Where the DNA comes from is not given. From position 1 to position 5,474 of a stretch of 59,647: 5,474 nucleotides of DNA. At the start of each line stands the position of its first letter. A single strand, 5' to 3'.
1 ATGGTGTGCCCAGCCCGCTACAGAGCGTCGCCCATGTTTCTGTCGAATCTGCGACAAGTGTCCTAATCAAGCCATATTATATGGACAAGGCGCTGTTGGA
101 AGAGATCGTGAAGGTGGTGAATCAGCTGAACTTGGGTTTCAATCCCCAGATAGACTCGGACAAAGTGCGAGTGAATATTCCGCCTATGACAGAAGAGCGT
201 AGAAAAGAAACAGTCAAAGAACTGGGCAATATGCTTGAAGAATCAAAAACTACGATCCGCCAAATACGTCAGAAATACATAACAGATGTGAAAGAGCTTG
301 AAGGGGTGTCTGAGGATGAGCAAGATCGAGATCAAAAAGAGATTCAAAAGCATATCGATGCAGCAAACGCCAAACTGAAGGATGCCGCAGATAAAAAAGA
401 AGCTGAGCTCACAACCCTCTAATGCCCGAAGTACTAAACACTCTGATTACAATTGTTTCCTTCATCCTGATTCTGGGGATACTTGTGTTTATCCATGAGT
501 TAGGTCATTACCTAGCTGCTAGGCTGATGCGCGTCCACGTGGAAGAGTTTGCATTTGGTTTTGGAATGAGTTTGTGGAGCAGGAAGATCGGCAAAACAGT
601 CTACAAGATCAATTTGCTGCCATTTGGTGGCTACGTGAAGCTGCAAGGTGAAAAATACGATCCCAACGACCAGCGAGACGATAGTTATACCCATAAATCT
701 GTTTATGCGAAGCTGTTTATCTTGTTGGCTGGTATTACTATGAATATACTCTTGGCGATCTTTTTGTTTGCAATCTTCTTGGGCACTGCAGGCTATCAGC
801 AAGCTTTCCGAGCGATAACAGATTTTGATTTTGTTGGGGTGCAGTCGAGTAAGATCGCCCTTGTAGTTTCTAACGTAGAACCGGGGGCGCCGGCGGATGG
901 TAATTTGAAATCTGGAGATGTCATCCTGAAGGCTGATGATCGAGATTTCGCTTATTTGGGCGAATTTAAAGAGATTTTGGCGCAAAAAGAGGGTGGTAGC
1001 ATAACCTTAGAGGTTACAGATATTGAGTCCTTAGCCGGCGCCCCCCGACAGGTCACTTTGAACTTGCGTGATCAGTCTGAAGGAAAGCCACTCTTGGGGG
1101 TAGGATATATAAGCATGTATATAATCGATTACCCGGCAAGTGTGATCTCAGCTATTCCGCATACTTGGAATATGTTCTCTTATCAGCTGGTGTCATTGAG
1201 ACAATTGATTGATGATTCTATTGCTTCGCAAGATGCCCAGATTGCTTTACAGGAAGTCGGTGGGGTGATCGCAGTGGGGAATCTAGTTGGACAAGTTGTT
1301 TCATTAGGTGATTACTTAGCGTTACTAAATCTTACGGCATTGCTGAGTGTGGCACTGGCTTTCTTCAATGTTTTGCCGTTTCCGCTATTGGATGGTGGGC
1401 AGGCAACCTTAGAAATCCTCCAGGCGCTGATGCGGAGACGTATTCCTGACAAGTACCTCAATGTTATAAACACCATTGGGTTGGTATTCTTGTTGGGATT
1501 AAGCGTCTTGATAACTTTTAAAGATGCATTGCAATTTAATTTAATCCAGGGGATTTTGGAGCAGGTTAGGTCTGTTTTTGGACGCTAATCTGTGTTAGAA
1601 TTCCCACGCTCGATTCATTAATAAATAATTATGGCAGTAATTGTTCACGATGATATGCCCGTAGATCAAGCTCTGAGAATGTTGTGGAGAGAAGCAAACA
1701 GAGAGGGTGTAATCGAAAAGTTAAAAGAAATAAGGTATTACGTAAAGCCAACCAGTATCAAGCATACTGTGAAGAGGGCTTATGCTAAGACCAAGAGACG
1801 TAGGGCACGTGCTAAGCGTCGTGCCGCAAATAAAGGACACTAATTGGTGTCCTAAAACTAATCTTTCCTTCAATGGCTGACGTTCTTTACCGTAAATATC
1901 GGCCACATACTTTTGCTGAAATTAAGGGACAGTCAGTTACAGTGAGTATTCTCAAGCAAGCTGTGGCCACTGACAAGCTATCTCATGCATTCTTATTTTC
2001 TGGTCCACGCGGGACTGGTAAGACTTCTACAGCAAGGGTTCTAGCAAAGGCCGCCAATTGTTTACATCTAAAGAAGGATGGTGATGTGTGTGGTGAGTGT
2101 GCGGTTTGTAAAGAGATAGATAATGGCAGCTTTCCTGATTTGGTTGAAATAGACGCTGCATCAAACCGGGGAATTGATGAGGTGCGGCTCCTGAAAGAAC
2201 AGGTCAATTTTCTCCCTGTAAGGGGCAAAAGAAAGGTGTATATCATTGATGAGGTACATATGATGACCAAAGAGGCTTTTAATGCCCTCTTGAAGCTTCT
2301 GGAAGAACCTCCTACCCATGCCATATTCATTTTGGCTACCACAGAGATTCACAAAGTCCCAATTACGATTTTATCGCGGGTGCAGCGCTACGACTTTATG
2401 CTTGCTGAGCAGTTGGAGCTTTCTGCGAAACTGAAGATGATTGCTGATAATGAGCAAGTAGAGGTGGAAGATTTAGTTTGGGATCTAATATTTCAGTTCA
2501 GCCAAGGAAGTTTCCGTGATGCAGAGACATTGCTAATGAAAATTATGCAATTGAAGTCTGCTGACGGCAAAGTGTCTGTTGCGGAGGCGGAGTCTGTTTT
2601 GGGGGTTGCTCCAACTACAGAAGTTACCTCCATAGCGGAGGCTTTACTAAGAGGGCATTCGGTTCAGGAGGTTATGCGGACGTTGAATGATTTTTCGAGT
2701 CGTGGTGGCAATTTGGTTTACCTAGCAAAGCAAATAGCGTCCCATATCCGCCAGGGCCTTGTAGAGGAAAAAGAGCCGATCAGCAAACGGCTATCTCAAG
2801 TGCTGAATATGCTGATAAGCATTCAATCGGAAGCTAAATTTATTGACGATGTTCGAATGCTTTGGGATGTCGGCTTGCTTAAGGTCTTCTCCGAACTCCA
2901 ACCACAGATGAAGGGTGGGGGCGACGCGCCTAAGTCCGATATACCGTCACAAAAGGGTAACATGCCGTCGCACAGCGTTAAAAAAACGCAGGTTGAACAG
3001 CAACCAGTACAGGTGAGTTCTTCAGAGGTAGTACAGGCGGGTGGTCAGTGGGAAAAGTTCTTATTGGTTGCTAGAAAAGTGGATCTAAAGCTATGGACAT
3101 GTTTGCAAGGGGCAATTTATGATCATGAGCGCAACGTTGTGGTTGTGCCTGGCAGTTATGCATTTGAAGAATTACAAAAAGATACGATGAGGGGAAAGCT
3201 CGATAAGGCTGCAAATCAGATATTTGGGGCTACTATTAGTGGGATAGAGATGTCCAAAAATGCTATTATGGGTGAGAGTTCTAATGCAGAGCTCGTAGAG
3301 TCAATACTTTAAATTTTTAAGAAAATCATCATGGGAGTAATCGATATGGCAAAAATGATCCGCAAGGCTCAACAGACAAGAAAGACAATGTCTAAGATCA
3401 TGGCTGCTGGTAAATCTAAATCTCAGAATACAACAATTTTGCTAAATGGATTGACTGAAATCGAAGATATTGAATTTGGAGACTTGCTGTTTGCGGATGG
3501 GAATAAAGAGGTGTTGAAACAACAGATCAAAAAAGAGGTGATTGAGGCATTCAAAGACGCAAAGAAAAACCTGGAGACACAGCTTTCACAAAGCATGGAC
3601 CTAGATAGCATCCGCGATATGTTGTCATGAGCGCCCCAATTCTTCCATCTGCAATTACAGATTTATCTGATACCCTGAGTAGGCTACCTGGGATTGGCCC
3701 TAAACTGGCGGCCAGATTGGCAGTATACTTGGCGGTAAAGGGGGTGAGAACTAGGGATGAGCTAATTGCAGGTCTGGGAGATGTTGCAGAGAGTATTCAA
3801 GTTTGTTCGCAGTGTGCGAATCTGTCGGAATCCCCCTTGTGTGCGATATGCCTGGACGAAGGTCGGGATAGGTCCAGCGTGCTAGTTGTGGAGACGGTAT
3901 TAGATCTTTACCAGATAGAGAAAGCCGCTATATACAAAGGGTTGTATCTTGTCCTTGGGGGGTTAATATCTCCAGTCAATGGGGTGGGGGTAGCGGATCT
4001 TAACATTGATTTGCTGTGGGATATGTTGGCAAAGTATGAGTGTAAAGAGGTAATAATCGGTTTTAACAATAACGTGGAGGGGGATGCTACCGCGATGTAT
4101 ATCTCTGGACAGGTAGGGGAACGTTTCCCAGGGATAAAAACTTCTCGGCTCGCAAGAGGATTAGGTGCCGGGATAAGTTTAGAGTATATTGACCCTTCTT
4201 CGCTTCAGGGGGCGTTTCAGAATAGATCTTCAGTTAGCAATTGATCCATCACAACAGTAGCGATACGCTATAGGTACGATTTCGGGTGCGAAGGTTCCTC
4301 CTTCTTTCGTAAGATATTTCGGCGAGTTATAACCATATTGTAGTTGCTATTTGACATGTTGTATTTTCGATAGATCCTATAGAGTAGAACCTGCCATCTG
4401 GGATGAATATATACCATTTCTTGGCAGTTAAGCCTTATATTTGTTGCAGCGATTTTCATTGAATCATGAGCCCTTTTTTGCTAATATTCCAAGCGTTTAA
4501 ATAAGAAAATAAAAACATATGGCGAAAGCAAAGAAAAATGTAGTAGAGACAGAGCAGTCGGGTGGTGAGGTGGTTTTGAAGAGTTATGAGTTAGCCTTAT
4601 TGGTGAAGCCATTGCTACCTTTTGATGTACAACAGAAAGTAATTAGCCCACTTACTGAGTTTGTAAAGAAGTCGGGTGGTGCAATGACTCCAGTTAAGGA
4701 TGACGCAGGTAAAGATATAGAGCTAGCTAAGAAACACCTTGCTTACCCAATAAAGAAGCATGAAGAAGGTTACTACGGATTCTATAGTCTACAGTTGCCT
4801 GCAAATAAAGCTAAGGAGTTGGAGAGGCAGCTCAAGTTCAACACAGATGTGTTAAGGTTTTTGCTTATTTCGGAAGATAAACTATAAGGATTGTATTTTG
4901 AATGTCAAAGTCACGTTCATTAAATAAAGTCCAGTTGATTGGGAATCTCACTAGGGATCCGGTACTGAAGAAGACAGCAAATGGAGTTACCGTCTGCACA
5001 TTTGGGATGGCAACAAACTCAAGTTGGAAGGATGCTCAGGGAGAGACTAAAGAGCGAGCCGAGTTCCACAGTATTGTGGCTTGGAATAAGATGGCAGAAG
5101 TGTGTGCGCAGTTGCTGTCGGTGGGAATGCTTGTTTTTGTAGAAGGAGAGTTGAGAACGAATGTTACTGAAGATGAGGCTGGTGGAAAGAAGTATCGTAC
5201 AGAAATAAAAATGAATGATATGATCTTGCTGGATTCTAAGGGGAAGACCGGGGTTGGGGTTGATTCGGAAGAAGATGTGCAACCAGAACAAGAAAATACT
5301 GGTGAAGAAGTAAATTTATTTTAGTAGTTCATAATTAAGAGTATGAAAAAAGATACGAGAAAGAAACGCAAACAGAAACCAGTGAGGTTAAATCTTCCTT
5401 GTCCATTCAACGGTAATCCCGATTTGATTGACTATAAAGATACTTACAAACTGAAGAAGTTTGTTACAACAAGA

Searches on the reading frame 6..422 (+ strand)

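Call 30: search_protein_families(library=pfam, proteins=[window:6-422:+], max_evalue=0.00001)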
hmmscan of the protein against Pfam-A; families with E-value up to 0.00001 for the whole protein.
window:6-422:+ (138 aa): 1 family
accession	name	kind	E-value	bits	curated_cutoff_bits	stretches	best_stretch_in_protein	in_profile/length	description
PF01765.24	RRF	-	7.6e-35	120.6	29.7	1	2-135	29-163/164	Ribosome recycling factor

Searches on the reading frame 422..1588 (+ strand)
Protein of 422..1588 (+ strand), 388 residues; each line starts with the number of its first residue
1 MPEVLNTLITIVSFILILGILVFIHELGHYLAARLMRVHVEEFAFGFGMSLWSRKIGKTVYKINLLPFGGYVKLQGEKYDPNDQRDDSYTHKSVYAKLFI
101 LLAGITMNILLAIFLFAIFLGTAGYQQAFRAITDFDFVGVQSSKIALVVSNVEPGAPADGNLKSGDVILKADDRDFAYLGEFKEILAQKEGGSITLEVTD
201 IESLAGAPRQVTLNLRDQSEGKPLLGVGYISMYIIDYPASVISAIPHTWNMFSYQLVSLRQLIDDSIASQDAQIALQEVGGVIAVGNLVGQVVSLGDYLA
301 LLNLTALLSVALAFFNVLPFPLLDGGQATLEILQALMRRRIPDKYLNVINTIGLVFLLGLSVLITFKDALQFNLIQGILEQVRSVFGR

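Call 11: find_encoding_contigs(protein=window:422-1588:+, flank=10000, max_places=6)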
Protein window:422-1588:+ (388 aa): no gene with exactly this product is on record in the collection.

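Call 30: search_protein_families(library=pfam, proteins=[window:422-1588:+], max_evalue=0.00001)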
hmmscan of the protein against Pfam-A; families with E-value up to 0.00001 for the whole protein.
window:422-1588:+ (388 aa): 3 families
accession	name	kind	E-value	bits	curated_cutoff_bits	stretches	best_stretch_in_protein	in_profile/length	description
PF02163.28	Peptidase_M50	-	5.1e-52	176.8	27.2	1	14-359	2-220/221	Peptidase family M50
PF13180.12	PDZ_2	-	9.5e-07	29.5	27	1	140-198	7-67/80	PDZ domain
PF17820.7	PDZ_6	-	8.4e-06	25.9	27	0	148-198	1-52/54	PDZ domain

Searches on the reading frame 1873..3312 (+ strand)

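Call 30: search_protein_families(library=pfam, proteins=[window:1873-3312:+], max_evalue=0.00001)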
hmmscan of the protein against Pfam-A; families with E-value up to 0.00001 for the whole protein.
window:1873-3312:+ (479 aa): 4 families
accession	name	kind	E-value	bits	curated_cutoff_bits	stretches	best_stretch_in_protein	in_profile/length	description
PF13177.12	DNA_pol3_delta2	-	5.9e-45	153.6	27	1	20-175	2-157/161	DNA polymerase III, delta subunit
PF00004.35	AAA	-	7.6e-13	49.5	21.2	1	41-172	2-125/131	ATPase family associated with various cellular activities (AAA)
PF13401.12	AAA_22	-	6.2e-07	30.2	27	1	41-155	9-123/130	AAA domain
PF07728.20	AAA_5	-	2.9e-06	27.8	22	0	119-147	66-94/139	AAA domain (dynein-related subfamily)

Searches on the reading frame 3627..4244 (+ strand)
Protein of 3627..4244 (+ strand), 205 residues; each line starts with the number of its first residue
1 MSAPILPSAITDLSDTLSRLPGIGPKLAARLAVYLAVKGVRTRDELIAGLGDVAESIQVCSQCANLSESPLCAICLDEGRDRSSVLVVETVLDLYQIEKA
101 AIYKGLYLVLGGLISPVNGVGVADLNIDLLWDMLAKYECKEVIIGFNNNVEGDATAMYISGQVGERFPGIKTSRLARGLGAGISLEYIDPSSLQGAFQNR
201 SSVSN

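Call 30: search_protein_families(library=pfam, proteins=[window:3627-4244:+], max_evalue=0.00001)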
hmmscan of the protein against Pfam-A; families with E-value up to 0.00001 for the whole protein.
window:3627-4244:+ (205 aa): 3 families
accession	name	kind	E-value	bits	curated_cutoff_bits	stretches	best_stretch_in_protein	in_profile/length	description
PF13662.12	Toprim_4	-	1e-18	67.8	25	1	84-175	2-84/85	Toprim domain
PF21176.3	RecR_HhH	-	1e-06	28.9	27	1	10-35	1-26/45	RecR, helix-hairpin-helix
PF02132.21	RecR_ZnF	-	1.5e-06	28.3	22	1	57-77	1-21/21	RecR, Cys4-zinc finger domain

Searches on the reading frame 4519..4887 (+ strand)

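Call 30: search_protein_families(library=pfam, proteins=[window:4519-4887:+], max_evalue=0.00001)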
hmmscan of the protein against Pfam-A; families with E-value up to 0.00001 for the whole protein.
window:4519-4887:+ (122 aa): 1 family
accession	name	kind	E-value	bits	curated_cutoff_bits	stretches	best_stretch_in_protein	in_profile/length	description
PF01250.22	Ribosomal_S6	-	2e-17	63.6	27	1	23-117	2-89/90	Ribosomal protein S6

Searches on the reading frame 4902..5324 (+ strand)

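Call 30: search_protein_families(library=pfam, proteins=[window:4902-5324:+], max_evalue=0.00001)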
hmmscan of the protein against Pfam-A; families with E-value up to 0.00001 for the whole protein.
window:4902-5324:+ (140 aa): 1 family
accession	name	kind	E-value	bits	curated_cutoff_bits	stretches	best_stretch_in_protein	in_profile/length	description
PF00436.31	SSB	-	2.3e-32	111.6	26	1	7-108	1-102/104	Single-strand binding protein family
